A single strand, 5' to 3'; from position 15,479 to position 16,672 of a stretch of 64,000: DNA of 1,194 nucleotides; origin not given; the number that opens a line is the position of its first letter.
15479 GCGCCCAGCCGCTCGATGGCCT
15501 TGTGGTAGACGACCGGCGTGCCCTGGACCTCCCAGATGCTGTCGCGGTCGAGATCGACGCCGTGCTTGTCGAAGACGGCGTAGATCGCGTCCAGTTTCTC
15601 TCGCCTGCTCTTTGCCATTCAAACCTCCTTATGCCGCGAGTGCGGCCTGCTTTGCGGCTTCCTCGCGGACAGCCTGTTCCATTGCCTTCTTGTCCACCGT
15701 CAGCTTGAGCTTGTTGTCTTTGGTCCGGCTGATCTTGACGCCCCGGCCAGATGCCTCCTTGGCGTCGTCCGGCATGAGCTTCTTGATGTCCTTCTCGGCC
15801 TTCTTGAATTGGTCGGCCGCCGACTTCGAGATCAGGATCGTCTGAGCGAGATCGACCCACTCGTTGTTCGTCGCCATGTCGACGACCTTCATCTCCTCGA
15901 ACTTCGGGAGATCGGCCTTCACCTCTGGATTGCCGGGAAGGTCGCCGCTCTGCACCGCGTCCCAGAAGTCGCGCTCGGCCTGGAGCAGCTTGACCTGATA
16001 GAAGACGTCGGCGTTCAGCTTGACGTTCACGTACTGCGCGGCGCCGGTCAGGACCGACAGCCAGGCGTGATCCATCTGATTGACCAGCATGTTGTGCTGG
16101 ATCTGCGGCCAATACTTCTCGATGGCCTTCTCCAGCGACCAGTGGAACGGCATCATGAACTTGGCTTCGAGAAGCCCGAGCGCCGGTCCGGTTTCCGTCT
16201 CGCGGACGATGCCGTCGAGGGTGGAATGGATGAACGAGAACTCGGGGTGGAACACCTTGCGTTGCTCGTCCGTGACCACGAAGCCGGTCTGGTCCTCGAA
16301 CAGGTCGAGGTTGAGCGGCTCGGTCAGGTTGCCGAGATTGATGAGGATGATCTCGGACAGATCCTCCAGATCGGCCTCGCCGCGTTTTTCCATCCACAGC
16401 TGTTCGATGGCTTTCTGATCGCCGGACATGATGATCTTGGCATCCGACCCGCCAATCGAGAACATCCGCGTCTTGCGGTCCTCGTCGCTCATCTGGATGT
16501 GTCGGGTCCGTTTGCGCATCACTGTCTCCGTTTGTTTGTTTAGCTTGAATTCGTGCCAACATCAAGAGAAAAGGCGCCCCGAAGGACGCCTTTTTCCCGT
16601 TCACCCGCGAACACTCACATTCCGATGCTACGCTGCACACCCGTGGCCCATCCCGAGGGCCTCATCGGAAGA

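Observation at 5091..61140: Genome-wide intergenic motif network (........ octamer / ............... / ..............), about 30 copies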

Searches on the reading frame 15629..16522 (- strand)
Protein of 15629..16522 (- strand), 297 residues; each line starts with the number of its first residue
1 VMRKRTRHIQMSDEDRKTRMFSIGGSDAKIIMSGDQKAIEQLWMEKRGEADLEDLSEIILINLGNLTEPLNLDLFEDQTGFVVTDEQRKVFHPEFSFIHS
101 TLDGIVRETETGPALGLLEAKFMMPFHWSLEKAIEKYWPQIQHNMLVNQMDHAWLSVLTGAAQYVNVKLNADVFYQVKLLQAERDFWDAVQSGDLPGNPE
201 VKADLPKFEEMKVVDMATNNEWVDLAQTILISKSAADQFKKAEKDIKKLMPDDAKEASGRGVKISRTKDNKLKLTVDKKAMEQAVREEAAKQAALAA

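Call 12: search_protein_families(library=phrogs, proteins=[window:15629-16522:-], max_evalue=0.00001)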
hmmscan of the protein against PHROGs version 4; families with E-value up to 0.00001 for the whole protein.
window:15629-16522:- (297 aa): 1 family
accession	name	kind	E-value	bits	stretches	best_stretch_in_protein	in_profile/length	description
phrog_434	-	DNA, RNA and nucleotide metabolism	2.2e-40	140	1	2-284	47-344/372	RecE-like recombination exonuclease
